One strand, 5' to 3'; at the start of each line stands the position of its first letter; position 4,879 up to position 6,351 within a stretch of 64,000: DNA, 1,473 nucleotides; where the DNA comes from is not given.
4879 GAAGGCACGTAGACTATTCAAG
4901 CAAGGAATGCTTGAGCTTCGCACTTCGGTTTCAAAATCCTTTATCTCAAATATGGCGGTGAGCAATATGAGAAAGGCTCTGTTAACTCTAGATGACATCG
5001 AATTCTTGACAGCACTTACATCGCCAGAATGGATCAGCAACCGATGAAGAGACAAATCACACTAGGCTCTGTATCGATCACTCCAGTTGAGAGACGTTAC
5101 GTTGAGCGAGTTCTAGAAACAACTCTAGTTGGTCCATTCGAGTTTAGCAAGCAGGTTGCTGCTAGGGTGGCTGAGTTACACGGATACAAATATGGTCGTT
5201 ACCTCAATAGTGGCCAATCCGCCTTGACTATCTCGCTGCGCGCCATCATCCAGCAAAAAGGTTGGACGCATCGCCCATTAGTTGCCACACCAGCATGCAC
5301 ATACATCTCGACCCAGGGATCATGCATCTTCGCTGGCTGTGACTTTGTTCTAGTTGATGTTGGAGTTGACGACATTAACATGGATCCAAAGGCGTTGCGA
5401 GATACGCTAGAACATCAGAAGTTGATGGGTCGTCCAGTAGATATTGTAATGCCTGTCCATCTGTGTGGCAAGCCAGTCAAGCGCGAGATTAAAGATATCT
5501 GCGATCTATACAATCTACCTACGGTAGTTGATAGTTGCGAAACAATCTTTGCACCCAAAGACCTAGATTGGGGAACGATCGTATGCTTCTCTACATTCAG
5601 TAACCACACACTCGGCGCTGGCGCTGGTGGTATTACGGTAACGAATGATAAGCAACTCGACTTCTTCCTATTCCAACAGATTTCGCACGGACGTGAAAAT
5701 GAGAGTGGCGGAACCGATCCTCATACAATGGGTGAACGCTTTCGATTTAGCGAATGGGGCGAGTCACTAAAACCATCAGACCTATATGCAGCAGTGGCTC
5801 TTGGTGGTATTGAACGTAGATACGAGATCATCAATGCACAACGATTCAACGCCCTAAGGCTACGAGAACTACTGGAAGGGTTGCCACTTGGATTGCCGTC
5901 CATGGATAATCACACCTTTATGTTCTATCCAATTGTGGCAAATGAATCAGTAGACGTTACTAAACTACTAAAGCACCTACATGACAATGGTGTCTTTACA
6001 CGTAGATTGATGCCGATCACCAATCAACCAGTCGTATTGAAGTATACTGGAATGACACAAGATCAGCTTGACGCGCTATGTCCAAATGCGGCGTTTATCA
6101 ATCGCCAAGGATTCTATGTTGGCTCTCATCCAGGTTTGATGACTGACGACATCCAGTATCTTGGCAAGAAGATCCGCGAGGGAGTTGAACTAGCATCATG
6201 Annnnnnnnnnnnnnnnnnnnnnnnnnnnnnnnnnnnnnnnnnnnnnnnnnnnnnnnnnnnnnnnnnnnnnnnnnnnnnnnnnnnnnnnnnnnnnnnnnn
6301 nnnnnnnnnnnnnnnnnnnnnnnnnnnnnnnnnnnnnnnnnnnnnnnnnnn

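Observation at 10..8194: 8-kb sugar-nucleotide / glycan-modification gene cluster in a phage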

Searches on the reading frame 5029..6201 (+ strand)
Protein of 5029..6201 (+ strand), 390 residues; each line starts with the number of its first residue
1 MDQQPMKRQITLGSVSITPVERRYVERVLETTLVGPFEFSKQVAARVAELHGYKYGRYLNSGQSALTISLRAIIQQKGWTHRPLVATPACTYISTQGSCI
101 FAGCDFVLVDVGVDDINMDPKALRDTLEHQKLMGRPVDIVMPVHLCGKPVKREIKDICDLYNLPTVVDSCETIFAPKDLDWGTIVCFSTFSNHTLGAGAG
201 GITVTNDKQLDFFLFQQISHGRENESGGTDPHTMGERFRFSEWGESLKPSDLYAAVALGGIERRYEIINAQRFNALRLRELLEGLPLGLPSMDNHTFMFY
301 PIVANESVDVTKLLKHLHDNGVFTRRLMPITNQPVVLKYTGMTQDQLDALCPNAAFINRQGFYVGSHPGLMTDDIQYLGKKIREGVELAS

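Call 3: search_protein_families(library=pfam, proteins=[window:5029-6201:+], max_evalue=0.01)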
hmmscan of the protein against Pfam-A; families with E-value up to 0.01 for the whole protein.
window:5029-6201:+ (390 aa): 2 families
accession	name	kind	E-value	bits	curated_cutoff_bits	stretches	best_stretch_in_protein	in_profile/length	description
PF01041.23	DegT_DnrJ_EryC1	-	2.2e-37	129.6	19.8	1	21-382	7-359/360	DegT/DnrJ/EryC1/StrS aminotransferase family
PF01212.27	Beta_elim_lyase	-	8.3e-07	29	27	1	42-293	36-276/288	Beta-eliminating lyase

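Call 8: search_protein_families(library=phrogs, proteins=[window:5029-6201:+], max_evalue=0.001)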
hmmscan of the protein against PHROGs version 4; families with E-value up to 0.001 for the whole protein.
window:5029-6201:+ (390 aa): 1 family
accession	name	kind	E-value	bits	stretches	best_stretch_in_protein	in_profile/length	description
phrog_3139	-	other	1.1e-21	78.2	1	47-367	46-369/387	aminotransferase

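Call 11: search_protein_families(library=ncbifam, proteins=[window:5029-6201:+], max_evalue=0.001)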
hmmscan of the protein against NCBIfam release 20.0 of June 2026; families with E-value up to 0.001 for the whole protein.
window:5029-6201:+ (390 aa): 7 families
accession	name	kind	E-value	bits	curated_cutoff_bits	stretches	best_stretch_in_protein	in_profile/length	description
NF011936.0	PRK15407.1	equivalog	1.9e-26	92.8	423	1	25-387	53-437/440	lipopolysaccharide biosynthesis protein RfbH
TIGR03588.1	PseC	equivalog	1.6e-25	89.9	423.5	1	18-347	10-345/380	UDP-4-amino-4,6-dideoxy-N-acetyl-beta-L-altrosamine transaminase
TIGR04181.1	NHT_00031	hypoth_equivalog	1.3e-24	86.8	420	1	15-334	6-333/359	LegC family aminotransferase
NF008687.0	PRK11706.1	equivalog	4.7e-17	61.8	375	1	12-341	4-334/375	dTDP-4-amino-4,6-dideoxygalactose transaminase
TIGR02379.1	ECA_wecE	subfamily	6.2e-13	48.2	434.85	1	21-340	13-334/376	dTDP-4-amino-4,6-dideoxy-D-glucose transaminase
NF008658.2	PRK11658.1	equivalog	4.9e-12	45.2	631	1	16-293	11-285/379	UDP-4-amino-4-deoxy-L-arabinose aminotransferase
TIGR04427.1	PLP_DesI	equivalog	3.1e-05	23.3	650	1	39-215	53-222/390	dTDP-4-dehydro-6-deoxyglucose aminotransferase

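Call 12: search_solved_structures(query=window:5029-6201:+, max_evalue=0.00001, show_alignments=2)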
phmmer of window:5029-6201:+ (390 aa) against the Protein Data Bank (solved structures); distinct sequences matched with E-value up to 0.00001: 36.
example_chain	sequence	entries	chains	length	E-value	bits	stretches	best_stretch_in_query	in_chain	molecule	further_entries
2gms_A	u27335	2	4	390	6.2e-17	65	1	16-380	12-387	Putative pyridoxamine 5-phosphate-dependent dehydrase, Wbdk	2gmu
8vr3_A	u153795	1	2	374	1.8e-16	63.4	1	25-323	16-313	DegT/DnrJ/EryC1/StrS aminotransferase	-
8vr5_A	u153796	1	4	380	2.1e-16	63.3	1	25-323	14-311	DegT/DnrJ/EryC1/StrS aminotransferase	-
3gr9_A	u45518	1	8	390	2.2e-16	63.2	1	16-380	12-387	ColD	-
3b8x_A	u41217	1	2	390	3.6e-16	62.4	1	16-380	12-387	Pyridoxamine 5-phosphate-dependent dehydrase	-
2r0t_A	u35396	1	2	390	8.7e-16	61.2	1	16-380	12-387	Pyridoxamine 5-phosphate-dependent dehydrase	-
7b0m_AAA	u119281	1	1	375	5.7e-14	55.2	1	13-340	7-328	Sugar aminotransferase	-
7kz3_A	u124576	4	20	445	1.6e-13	53.7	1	28-309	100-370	Aminotransferase class I/II-fold pyridoxal phosphate-dependent enzyme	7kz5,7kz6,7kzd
3bn1_A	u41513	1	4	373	3.3e-13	52.7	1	14-372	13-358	Perosamine synthetase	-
3dr7_A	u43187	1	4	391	3.7e-13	52.5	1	13-348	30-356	Putative perosamine synthetase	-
3dr4_A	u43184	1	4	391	5.1e-13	52.1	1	13-348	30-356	Putative perosamine synthetase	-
7b0d_A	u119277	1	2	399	6.7e-13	51.7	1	45-215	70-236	Glutamine--scyllo-inositol transaminase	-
3bcx_A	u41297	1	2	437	1.5e-12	50.6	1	38-384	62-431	CDP-6-deoxy-L-threo-D-glycero-4-hexulose-3-dehydrase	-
3bb8_A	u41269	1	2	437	1.4e-11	47.3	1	38-384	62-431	CDP-4-keto-6-deoxy-D-glucose-3-dehydrase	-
9bgp_A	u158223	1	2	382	2.5e-11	46.5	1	46-320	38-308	aminotransferase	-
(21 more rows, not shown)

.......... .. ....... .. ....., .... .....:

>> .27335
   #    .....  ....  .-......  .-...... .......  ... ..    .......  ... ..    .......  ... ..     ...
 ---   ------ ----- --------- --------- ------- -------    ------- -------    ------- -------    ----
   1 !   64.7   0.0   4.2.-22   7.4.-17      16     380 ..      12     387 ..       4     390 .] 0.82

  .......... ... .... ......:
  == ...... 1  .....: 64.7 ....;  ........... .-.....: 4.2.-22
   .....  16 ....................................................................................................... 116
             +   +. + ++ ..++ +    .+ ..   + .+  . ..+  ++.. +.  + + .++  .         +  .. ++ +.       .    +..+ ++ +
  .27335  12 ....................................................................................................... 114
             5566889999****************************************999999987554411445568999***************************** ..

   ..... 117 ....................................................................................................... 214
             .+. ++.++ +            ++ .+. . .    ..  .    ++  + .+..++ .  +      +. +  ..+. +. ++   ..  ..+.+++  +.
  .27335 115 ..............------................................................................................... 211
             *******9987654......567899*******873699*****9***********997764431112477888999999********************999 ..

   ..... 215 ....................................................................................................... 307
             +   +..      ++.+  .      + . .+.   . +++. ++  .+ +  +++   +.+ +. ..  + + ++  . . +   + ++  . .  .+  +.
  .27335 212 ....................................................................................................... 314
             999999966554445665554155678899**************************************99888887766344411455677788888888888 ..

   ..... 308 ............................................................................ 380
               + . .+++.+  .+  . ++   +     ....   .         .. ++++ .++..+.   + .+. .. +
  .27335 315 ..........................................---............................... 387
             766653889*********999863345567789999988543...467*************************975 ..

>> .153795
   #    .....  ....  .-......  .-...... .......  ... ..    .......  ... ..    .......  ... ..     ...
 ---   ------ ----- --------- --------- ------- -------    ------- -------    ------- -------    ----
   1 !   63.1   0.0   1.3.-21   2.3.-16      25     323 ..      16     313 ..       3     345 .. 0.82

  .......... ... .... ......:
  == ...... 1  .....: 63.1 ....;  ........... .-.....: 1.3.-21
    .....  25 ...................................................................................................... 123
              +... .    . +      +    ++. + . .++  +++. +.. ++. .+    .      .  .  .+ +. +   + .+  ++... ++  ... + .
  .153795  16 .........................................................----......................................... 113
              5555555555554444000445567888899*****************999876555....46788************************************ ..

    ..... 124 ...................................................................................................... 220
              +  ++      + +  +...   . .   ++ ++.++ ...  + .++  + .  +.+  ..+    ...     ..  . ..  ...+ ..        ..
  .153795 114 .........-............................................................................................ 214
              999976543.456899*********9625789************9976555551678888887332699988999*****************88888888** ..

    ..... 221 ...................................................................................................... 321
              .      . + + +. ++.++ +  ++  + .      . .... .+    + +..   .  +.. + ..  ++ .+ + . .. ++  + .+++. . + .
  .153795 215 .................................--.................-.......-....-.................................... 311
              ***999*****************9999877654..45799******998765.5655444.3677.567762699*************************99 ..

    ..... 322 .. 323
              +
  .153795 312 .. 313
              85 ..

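Call 14: find_encoding_contigs(protein=window:5029-6201:+, flank=10000, max_places=6)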
Protein window:5029-6201:+ (390 aa): no gene with exactly this product is on record in the collection.

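Call 15: find_related_loci(query=window:5029-6201:+, collection=viral_contigs, flank=10000)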
Query window:5029-6201:+ (390 aa) in viral_contigs; peptide patterns used: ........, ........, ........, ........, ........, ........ (x = any residue, [..] = any of these).
4 stretches matched a pattern, but none encodes a relative of the query by tblastn (E <= 1e-3).

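Call 17: find_homologous_proteins(query=window:5029-6201:+, max_evalue=1e-10)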
Query window:5029-6201:+ (390 aa): 137 proteins with E <= 1e-10 among 7655 candidates; the best 120 are listed.
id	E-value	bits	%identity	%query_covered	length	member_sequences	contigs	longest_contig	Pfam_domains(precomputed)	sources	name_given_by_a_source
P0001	1.1e-262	889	100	99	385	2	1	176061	PF01212.28,PF01041.24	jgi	-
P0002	2.5e-237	805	89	99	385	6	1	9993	PF01041.24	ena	-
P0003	4.9e-232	788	88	99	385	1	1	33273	PF01212.28,PF01041.24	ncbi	-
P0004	1.5e-229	780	88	99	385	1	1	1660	PF01212.28,PF01041.24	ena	-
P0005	5.5e-229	778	87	98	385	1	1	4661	PF01212.28,PF01041.24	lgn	-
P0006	1.5e-228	776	87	99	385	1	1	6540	PF01212.28,PF01041.24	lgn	-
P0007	3.6e-227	772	86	99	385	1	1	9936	PF01212.28,PF01041.24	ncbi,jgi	jgi:dTDP-4-amino-4,6-dideoxygalactose transaminase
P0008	3.1e-224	762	85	99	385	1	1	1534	PF01212.28,PF01041.24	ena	-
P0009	2.9e-223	759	84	99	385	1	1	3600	PF01041.24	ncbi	-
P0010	1.1e-222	757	83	99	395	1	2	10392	PF01212.28,PF01041.24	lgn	-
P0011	5.1e-218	742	81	99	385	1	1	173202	PF01212.28,PF01041.24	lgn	-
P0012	3.9e-217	739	81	99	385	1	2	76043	PF01212.28,PF01041.24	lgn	-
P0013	5.1e-210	715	80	98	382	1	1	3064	PF01212.28,PF01041.24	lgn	-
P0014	4.0e-206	703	79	98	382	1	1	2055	PF01212.28,PF01041.24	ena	-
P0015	3.3e-205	700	77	97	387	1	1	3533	PF01041.24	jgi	jgi:dTDP-4-amino-4,6-dideoxygalactose transaminase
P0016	1.1e-202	691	78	98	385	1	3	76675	PF01212.28,PF01041.24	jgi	jgi:dTDP-4-amino-4,6-dideoxygalactose transaminase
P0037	2.8e-92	328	45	98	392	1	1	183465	PF01212.28,PF01041.24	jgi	jgi:dTDP-4-amino-4,6-dideoxygalactose transaminase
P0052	4.8e-90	321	42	98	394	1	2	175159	PF01041.24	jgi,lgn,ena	jgi:dTDP-4-amino-4,6-dideoxygalactose transaminase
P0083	1.0e-58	217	39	97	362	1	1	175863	PF01041.24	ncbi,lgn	-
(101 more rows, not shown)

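Call 18: find_encoding_contigs(protein=P0001, flank=10000, max_places=3)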
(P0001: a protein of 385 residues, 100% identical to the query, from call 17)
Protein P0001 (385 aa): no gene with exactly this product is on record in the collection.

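Call 19: find_encoding_contigs(protein=P0037, flank=10000, max_places=3)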
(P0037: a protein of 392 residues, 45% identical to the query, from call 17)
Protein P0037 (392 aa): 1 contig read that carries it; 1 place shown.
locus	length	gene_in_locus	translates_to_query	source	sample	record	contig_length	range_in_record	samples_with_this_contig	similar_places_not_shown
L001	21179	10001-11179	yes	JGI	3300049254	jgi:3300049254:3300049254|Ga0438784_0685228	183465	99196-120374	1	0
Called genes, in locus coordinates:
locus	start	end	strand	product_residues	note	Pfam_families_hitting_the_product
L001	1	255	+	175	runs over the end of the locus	-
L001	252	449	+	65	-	-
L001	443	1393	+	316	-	PF13524:Glyco_trans_1_2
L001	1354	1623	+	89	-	-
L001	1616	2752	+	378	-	PF01041:DegT_DnrJ_EryC1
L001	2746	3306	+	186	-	PF13578:Methyltransf_24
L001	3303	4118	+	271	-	PF00535:Glycos_transf_2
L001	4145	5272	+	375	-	PF08003:Methyltransf_9 (faint), PF13489:Methyltransf_23, PF08241:Methyltransf_11 (weak), PF08242:Methyltransf_12 (faint), PF13649:Methyltransf_25 (faint), PF13847:Methyltransf_31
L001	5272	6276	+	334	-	PF13524:Glyco_trans_1_2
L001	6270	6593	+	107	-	PF14216:DUF4326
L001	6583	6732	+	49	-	-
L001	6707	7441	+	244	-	-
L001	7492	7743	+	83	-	-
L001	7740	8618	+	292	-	-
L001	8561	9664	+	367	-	PF01541:GIY-YIG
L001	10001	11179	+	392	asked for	PF01041:DegT_DnrJ_EryC1, PF01212:Beta_elim_lyase (faint)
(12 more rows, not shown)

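Call 20: find_encoding_contigs(protein=P0011, flank=10000, max_places=2)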
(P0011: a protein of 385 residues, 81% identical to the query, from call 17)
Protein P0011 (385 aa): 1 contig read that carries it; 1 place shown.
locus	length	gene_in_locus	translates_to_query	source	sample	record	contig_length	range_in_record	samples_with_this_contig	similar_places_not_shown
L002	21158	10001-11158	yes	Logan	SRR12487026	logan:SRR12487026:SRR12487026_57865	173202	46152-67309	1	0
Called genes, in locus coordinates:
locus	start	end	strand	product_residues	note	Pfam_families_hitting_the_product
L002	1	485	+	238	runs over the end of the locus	PF00535:Glycos_transf_2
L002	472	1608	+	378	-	PF01041:DegT_DnrJ_EryC1, PF00266:Aminotran_5 (weak)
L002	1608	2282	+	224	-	PF01596:Methyltransf_3 (weak), PF13847:Methyltransf_31 (weak)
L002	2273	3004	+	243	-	PF00551:Formyl_trans_N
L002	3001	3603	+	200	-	-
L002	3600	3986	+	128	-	PF25176:DUF7831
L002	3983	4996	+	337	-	PF13524:Glyco_trans_1_2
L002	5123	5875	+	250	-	PF01170:UPF0020 (faint), PF01555:N6_N4_Mtase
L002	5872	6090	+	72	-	-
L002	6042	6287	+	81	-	-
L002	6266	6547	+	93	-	-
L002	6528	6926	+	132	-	PF01467:CTP_transf_like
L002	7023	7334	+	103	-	-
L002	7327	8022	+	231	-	PF00535:Glycos_transf_2 (weak), PF13641:Glyco_tranf_2_3 (weak)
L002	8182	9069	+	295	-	-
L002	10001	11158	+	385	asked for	PF01041:DegT_DnrJ_EryC1, PF01212:Beta_elim_lyase (faint)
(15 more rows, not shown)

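Call 21: find_encoding_contigs(protein=P0083, flank=10000, max_places=2)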
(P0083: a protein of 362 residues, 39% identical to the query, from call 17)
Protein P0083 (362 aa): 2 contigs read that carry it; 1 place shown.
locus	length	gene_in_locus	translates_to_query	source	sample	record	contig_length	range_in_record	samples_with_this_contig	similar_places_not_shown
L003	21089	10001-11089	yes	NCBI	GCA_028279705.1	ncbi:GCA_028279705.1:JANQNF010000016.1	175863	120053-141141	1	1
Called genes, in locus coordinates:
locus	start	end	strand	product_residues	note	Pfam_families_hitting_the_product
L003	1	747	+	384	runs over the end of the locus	PF13450:NAD_binding_8, PF03275:GLF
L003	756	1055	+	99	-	PF06094:GGACT (weak)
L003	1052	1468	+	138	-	-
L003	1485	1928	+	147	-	PF00692:dUTPase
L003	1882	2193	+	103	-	PF14216:DUF4326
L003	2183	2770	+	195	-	PF00574:CLP_protease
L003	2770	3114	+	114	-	PF09723:Zn_ribbon_8, PF24441:DUF7560 (weak)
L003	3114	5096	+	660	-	PF17975:RNR_Alpha, PF21995:RNR-II_ins_dom, PF02867:Ribonuc_red_lgC (faint)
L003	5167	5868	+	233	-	PF02511:Thy1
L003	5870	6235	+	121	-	-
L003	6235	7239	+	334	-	PF01370:Epimerase, PF16363:GDP_Man_Dehyd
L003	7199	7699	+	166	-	PF10107:Endonuc_Holl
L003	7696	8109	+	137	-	PF06908:YpsA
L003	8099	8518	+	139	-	-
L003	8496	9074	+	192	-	PF13238:AAA_18 (faint), PF13671:AAA_33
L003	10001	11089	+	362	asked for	PF01041:DegT_DnrJ_EryC1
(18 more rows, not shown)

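Call 32: search_solved_structures(query=A2, max_evalue=1e-10, show_alignments=3)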
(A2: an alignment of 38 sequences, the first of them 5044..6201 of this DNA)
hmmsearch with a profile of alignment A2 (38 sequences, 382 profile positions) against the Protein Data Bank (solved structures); distinct sequences matched with E-value up to 1e-10: 56.
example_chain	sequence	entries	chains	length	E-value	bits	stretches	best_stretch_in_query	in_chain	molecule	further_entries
3bn1_A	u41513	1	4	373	1.4e-66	228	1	4-377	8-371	Perosamine synthetase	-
3dr7_A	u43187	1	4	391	1.6e-66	227.8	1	4-377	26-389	Putative perosamine synthetase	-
3dr4_A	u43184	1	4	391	2.9e-66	227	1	4-377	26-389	Putative perosamine synthetase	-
7b0m_AAA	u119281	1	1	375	2.7e-61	210.6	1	7-343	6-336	Sugar aminotransferase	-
3bcx_A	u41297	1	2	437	8e-61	209.1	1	12-378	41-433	CDP-6-deoxy-L-threo-D-glycero-4-hexulose-3-dehydrase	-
2gms_A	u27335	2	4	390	1.1e-59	205.3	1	7-374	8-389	Putative pyridoxamine 5-phosphate-dependent dehydrase, Wbdk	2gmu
3bb8_A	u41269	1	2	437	3.3e-59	203.7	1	12-378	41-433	CDP-4-keto-6-deoxy-D-glucose-3-dehydrase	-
3gr9_A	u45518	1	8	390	1.5e-58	201.6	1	7-374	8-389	ColD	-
3b8x_A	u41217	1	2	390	2.7e-58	200.7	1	7-374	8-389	Pyridoxamine 5-phosphate-dependent dehydrase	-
2r0t_A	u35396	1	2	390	3.9e-58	200.2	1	7-374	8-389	Pyridoxamine 5-phosphate-dependent dehydrase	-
7b0d_A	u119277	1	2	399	2.9e-56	194.1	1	11-378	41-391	Glutamine--scyllo-inositol transaminase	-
8vr3_A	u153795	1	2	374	2.1e-52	181.4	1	5-377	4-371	DegT/DnrJ/EryC1/StrS aminotransferase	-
8vr5_A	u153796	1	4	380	2.7e-52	181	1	5-377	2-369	DegT/DnrJ/EryC1/StrS aminotransferase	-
9bgp_A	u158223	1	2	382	1.5e-51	178.5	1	5-379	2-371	aminotransferase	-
9bgr_A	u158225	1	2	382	2.6e-51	177.8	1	5-379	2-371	aminotransferase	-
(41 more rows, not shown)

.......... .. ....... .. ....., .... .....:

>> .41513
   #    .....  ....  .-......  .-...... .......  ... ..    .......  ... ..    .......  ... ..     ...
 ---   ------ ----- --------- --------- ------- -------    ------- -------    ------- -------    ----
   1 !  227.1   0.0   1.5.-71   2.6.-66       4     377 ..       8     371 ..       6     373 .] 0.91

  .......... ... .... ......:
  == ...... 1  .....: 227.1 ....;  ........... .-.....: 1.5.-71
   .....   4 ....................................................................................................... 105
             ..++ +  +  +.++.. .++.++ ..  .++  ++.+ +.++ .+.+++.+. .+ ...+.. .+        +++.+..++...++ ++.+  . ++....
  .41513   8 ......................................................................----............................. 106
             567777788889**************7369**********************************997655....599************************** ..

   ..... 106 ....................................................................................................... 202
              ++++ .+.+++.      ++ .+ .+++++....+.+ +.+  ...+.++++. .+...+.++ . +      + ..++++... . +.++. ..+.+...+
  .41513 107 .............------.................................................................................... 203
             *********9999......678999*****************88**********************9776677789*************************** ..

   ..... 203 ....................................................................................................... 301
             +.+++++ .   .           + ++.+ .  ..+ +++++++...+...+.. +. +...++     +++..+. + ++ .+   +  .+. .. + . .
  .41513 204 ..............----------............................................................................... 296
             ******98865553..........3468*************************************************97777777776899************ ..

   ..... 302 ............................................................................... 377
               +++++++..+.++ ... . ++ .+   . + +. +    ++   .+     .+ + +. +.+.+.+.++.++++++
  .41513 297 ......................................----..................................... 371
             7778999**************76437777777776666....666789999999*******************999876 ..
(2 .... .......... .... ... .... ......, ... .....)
